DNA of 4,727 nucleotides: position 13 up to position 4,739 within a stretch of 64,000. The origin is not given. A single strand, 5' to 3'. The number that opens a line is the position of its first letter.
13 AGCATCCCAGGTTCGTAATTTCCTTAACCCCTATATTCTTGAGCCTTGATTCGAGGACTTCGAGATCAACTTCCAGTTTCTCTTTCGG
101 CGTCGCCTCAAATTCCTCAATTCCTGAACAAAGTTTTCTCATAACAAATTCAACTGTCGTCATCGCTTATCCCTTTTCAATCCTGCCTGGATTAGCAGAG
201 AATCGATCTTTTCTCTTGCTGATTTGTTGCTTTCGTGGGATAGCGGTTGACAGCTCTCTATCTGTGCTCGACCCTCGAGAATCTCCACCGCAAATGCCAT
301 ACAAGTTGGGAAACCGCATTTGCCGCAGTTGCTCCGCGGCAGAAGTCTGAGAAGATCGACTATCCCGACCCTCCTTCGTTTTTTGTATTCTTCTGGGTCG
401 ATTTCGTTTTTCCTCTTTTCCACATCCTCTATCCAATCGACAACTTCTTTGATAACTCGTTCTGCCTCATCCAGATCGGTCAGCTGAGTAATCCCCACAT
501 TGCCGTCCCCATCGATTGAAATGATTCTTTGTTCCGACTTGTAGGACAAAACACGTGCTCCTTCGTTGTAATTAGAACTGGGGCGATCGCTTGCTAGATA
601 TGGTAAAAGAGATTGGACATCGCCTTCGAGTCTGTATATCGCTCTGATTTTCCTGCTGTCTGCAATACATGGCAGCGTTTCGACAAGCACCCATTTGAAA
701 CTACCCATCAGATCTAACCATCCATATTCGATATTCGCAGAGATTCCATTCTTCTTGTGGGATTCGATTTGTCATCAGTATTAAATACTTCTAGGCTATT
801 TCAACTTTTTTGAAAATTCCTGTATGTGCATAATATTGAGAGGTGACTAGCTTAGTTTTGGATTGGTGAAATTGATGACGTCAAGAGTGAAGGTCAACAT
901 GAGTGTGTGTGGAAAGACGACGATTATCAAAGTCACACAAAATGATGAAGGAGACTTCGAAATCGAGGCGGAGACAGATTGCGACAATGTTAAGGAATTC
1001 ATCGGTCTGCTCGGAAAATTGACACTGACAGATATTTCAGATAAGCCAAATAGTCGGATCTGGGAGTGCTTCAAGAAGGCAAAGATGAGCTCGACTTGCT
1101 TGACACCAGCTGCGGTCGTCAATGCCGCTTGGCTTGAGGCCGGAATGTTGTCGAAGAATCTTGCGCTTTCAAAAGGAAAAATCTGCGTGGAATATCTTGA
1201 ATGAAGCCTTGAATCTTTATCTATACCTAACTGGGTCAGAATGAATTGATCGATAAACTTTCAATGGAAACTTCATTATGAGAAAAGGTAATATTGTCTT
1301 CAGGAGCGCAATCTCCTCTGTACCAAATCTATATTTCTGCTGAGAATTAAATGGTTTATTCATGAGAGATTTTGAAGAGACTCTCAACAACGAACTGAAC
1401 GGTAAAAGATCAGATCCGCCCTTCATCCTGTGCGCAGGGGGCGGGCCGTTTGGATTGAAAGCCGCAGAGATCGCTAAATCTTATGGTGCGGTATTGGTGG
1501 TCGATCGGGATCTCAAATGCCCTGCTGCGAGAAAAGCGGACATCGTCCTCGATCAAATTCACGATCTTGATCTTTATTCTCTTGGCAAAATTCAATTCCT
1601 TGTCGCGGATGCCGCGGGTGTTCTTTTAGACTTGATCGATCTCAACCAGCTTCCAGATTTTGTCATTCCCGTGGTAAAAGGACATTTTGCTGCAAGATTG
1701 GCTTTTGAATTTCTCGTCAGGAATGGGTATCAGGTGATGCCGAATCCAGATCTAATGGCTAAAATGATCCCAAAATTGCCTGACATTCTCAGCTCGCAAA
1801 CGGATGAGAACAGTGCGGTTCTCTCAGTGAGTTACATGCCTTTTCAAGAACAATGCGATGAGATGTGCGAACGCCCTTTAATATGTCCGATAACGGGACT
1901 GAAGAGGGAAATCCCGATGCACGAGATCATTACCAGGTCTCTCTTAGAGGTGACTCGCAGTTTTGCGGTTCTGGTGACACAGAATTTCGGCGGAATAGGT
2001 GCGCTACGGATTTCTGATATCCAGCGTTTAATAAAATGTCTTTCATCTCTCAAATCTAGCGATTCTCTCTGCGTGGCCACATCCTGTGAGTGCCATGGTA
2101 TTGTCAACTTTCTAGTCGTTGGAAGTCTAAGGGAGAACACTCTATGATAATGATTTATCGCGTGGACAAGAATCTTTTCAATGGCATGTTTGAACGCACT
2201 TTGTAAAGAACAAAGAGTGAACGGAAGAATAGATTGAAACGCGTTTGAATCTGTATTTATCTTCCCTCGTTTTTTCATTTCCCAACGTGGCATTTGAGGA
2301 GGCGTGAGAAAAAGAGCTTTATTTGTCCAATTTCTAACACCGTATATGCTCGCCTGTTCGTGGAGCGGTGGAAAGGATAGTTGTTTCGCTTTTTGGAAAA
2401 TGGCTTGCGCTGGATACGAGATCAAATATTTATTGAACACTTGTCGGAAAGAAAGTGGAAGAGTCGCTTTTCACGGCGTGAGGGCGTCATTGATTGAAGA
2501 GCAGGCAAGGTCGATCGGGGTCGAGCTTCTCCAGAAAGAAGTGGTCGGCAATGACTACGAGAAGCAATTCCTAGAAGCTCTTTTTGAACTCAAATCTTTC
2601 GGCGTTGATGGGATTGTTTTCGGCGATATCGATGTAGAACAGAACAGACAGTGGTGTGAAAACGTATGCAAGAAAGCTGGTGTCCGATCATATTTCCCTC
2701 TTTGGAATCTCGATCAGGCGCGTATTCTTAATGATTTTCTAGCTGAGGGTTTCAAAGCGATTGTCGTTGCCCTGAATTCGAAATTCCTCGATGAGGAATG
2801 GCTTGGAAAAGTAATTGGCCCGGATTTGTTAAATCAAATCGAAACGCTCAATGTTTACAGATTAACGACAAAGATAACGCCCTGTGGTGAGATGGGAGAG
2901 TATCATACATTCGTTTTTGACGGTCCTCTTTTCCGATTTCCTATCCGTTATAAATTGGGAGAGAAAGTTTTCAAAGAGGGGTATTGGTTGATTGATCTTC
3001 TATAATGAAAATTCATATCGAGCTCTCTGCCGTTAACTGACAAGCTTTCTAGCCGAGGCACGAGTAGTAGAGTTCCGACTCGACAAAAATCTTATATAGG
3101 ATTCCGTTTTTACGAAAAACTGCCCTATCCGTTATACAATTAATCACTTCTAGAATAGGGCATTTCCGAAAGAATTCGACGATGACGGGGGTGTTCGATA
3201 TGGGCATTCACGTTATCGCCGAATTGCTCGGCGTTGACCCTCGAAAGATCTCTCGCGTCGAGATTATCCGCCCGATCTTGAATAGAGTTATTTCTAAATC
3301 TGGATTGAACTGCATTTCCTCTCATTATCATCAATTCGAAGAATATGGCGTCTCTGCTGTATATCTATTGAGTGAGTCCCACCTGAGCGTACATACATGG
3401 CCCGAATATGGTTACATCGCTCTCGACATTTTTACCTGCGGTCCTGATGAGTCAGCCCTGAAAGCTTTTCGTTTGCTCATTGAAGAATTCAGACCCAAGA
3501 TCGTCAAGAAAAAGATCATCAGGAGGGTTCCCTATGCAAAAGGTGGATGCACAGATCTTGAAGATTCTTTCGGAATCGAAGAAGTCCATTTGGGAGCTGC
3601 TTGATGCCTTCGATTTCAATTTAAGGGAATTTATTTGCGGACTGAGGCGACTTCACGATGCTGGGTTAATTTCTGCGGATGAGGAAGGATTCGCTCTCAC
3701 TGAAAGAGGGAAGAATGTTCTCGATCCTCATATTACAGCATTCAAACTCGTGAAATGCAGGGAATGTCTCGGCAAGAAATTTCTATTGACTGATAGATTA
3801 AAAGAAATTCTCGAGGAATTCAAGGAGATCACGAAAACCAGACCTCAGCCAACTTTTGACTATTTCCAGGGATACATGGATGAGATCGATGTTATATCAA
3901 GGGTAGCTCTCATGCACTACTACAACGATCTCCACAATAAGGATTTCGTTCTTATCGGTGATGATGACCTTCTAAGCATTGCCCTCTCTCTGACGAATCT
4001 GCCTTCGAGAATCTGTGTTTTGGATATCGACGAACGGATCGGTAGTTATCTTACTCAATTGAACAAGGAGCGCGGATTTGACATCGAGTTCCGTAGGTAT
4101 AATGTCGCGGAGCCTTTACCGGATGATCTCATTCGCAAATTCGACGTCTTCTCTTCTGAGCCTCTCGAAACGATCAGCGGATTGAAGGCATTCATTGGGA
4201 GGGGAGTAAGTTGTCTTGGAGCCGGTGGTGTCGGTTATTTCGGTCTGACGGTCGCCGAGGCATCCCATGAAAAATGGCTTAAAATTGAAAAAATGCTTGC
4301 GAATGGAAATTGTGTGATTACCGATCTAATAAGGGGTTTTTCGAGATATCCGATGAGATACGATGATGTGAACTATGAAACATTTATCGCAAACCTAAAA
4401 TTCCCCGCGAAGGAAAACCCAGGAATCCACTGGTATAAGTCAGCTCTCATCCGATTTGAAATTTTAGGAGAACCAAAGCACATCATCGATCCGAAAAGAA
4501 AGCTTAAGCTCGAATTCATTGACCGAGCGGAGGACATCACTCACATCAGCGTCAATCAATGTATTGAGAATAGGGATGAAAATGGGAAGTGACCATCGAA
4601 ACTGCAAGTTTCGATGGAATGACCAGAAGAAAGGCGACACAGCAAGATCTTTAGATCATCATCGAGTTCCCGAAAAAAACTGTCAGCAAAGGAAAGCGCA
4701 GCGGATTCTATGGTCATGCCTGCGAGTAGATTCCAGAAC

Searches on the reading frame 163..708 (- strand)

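Call 32: search_protein_families(library=pfam, proteins=[window:163-708:-], max_evalue=0.00001)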
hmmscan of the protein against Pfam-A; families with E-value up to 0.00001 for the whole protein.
window:163-708:- (182 aa): 1 family
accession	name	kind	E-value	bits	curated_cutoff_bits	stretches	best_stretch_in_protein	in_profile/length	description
PF04060.18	FeS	-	4.6e-15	55.5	23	1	123-155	1-33/33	Putative Fe-S cluster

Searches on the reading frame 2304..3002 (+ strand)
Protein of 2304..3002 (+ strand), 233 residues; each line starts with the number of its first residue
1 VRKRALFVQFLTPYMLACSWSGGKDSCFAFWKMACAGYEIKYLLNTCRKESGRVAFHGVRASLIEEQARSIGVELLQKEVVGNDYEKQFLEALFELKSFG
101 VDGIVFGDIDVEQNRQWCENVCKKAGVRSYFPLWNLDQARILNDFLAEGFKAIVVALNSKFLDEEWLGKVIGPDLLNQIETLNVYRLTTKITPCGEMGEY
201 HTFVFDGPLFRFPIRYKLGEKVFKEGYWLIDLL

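Call 32: search_protein_families(library=pfam, proteins=[window:2304-3002:+], max_evalue=0.00001)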
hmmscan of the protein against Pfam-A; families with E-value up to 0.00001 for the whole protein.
window:2304-3002:+ (233 aa): 1 family
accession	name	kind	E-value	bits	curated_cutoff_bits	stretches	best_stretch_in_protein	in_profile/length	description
PF01902.24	Diphthami_syn_2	-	1.5e-49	168.9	23.2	1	18-231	5-213/219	Diphthamide synthase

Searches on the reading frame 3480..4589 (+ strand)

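Call 32: search_protein_families(library=pfam, proteins=[window:3480-4589:+], max_evalue=0.00001)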
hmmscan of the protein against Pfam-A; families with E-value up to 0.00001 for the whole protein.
window:3480-4589:+ (370 aa): 2 families
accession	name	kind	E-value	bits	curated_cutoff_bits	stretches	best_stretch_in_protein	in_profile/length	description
PF01861.22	BpsA_C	-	7.5e-69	232.1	27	1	109-336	1-226/243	Branched-chain polyamine synthase A C-terminal domain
PF14947.12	HTH_45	-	2.3e-06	27.9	25.5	0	23-82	8-67/77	Winged helix-turn-helix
